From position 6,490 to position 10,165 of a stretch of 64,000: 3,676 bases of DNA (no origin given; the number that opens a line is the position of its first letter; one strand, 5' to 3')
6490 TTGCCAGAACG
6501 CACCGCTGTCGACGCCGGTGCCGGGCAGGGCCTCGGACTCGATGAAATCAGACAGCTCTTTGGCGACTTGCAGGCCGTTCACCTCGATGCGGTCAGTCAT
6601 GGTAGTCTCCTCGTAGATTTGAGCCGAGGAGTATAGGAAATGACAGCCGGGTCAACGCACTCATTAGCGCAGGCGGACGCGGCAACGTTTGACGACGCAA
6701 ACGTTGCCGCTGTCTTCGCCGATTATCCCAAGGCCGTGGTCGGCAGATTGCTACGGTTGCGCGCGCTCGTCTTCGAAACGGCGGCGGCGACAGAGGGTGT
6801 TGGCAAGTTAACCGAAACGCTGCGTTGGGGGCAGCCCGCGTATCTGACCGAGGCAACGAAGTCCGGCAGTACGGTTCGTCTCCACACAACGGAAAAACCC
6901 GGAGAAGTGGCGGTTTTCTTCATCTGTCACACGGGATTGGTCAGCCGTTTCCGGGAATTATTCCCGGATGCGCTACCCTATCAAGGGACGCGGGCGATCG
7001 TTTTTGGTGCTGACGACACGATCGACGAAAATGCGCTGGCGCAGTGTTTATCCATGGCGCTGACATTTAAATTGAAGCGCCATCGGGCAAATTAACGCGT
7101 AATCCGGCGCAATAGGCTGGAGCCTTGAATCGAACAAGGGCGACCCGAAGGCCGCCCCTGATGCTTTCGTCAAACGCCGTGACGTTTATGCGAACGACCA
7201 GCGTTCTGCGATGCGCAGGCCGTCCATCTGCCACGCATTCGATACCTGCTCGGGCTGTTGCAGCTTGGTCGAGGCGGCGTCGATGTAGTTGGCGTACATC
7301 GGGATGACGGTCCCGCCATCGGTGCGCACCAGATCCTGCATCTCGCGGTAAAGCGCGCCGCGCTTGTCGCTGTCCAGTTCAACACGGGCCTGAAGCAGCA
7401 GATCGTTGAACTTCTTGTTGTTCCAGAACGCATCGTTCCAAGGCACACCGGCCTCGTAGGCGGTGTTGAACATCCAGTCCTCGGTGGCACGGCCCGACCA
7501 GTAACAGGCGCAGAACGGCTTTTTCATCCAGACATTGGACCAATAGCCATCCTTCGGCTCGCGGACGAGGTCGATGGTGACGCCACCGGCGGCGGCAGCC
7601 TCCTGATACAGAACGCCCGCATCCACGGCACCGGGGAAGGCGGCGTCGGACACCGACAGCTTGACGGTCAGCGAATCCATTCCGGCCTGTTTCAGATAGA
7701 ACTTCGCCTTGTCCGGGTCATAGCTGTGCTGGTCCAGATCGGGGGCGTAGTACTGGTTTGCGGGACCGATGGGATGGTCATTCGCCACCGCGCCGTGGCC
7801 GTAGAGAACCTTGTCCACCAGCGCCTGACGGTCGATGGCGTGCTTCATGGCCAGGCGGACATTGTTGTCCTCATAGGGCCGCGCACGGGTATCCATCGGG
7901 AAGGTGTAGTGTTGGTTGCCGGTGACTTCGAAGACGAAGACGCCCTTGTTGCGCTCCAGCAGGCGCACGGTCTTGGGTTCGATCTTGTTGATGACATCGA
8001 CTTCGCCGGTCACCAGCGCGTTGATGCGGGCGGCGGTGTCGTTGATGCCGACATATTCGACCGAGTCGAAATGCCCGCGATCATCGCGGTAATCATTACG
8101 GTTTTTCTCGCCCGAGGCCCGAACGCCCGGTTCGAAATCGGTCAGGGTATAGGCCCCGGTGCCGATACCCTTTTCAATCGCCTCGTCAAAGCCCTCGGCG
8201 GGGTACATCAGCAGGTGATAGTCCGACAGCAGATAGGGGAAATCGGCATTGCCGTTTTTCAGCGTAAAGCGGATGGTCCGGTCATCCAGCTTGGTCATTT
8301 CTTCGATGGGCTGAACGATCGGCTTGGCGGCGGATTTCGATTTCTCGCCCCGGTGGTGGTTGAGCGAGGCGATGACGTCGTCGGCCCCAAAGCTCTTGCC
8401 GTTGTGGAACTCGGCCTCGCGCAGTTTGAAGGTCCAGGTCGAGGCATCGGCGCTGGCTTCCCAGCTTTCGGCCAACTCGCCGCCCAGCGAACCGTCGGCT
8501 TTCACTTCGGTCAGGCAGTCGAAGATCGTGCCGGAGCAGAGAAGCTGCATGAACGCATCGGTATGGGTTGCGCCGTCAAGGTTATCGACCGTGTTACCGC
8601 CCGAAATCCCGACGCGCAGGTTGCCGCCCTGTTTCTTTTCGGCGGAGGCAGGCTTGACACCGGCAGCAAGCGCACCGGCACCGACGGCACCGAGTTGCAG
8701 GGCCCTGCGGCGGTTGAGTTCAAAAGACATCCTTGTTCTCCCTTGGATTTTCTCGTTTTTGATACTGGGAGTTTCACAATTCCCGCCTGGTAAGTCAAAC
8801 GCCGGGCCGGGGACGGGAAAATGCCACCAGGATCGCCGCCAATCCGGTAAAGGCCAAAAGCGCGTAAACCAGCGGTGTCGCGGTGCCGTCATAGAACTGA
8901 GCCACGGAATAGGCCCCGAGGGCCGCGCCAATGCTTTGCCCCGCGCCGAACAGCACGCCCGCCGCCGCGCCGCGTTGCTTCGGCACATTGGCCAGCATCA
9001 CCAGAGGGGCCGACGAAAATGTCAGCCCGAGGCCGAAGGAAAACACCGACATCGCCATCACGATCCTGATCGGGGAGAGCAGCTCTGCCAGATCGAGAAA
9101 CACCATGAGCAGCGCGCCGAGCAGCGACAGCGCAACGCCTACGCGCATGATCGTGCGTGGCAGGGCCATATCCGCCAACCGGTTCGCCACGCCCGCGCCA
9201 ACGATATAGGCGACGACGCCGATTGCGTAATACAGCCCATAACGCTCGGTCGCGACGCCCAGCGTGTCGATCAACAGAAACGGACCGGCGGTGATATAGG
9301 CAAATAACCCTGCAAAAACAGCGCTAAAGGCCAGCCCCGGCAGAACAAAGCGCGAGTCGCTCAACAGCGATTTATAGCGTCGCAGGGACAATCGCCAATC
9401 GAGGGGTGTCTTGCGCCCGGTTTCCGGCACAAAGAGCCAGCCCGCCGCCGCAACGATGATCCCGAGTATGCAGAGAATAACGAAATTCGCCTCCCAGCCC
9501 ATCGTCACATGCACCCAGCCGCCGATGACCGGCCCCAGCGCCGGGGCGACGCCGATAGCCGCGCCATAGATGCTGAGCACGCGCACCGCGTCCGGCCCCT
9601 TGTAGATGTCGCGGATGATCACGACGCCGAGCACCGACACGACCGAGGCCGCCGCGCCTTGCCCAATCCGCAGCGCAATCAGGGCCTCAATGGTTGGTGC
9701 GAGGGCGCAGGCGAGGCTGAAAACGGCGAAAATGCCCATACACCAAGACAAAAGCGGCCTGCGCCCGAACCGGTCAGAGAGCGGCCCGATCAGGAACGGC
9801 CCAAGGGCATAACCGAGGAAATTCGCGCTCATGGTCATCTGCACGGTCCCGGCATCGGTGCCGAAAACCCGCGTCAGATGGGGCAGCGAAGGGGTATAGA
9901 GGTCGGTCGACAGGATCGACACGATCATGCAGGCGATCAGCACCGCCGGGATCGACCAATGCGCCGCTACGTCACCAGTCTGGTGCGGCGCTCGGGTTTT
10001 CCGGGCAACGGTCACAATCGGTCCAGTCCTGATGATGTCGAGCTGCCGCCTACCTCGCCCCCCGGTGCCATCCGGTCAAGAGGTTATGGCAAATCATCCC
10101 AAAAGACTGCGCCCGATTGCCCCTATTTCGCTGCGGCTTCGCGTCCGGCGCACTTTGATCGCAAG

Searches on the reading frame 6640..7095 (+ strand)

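Call 63: search_protein_families(library=pfam, proteins=[window:6640-7095:+], max_evalue=0.001)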
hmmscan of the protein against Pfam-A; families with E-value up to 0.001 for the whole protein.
window:6640-7095:+ (151 aa): 1 family
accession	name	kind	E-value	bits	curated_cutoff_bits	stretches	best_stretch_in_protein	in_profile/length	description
PF08818.16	DUF1801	-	1.5e-09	38.6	27.2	1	37-140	5-84/85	Domain of unknown function (DU1801)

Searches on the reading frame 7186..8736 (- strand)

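Call 63: search_protein_families(library=pfam, proteins=[window:7186-8736:-], max_evalue=0.001)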
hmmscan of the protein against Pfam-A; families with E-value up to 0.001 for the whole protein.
window:7186-8736:- (516 aa): 1 family
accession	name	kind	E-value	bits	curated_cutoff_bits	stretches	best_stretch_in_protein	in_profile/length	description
PF00496.27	SBP_bac_5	-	1.1e-70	239.1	32.4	1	86-426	4-359/368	Bacterial extracellular solute-binding proteins, family 5 Middle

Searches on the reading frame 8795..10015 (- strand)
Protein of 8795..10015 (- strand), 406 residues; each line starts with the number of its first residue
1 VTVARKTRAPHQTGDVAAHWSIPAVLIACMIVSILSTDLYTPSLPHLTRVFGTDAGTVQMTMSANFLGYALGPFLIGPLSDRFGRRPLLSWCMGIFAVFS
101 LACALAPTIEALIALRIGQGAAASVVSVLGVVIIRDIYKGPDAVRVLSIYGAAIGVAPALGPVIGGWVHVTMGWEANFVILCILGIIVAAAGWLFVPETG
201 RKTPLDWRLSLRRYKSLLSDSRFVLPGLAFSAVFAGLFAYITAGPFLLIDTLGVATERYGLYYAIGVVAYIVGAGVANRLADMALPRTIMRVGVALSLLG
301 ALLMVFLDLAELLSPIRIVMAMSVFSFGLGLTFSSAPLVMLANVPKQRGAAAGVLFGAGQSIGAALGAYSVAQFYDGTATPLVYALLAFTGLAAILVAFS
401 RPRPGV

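Call 5: search_protein_families(library=pfam, proteins=[window:8795-10015:-], max_evalue=0.01)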
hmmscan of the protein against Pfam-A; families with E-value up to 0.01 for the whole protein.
window:8795-10015:- (406 aa): 3 families
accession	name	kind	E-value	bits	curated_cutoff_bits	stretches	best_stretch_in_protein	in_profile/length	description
PF07690.21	MFS_1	-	5.3e-53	180.6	33.4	1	27-368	2-347/347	Major Facilitator Superfamily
PF00083.30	Sugar_tr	-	2.7e-07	30.3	22.3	1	58-200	48-195/452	Sugar (and other) transporter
PF06779.20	MFS_4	-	5.2e-06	26.5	26.3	1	39-161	11-137/364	Uncharacterised MFS-type transporter YbfB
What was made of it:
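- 8795..10015 (-): MFS transporter gene. It is the downstream neighbour of the ATPase gene in the empty site, 107 bp away. Pfam MFS_1 5.3e-53 (call 5).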

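Call 13: find_encoding_contigs(protein=window:8795-10015:-, flank=10000, max_places=10)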
Protein window:8795-10015:- (406 aa): 1 contig read that carries it; 1 place shown.
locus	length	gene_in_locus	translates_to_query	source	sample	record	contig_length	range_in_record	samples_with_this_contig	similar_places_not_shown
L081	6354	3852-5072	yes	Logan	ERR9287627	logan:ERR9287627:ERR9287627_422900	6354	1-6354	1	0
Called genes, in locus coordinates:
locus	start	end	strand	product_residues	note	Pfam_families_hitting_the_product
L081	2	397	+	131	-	?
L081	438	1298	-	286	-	PF26739:DUF8245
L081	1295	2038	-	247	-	-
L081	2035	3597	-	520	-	PF01442:Apolipoprotein (faint)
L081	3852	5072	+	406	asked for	PF00083:Sugar_tr (weak), PF07690:MFS_1, PF06779:MFS_4 (weak)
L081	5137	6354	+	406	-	?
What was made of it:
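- Tried and rejected: The MFS look-up only re-found the filled allele (call 13).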

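Call 29: list_cluster_members(proteins=[window:8795-10015:-, window:13470-15128:-, window:13470-15143:-, window:10270-11832:+, window:11829-12572:+, window:12569-13429:+, window:15267-16178:-])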
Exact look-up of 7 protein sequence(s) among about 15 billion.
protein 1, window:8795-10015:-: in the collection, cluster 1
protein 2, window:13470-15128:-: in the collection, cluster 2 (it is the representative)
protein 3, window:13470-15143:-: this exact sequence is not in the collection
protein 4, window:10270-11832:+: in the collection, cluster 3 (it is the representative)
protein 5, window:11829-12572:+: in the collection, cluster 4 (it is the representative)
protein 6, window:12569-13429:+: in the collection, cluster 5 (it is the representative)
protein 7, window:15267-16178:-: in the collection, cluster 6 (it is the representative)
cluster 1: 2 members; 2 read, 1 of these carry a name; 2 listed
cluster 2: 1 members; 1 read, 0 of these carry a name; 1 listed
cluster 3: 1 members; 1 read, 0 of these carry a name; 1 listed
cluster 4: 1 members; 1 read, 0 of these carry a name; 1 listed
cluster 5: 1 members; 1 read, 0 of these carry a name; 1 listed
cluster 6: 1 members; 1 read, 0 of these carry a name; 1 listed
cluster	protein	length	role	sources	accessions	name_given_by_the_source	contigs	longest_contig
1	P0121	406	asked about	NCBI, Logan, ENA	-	-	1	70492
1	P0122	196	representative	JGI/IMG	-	DHA1 family bicyclomycin/chloramphenicol resistance-like MFS transporter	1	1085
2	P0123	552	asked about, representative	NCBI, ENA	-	-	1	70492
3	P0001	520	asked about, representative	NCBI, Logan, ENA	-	-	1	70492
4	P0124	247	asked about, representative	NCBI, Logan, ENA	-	-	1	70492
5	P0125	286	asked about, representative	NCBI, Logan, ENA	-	-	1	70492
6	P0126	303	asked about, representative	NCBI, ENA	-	-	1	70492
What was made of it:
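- Tried and rejected: 90% identity clusters (call 29).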

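Call 30: find_encoding_contigs(protein=P0122, flank=5000, max_places=6)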
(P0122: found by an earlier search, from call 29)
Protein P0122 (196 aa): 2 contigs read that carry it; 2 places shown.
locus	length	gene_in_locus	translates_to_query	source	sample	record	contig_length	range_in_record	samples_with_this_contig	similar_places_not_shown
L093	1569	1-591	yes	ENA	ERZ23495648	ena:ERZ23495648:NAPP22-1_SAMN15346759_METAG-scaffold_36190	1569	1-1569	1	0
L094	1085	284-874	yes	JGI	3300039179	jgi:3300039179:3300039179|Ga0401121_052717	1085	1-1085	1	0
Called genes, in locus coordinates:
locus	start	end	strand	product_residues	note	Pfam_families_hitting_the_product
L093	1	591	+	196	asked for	PF07690:MFS_1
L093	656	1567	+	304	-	?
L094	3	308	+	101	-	?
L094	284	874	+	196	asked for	PF07690:MFS_1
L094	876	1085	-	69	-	?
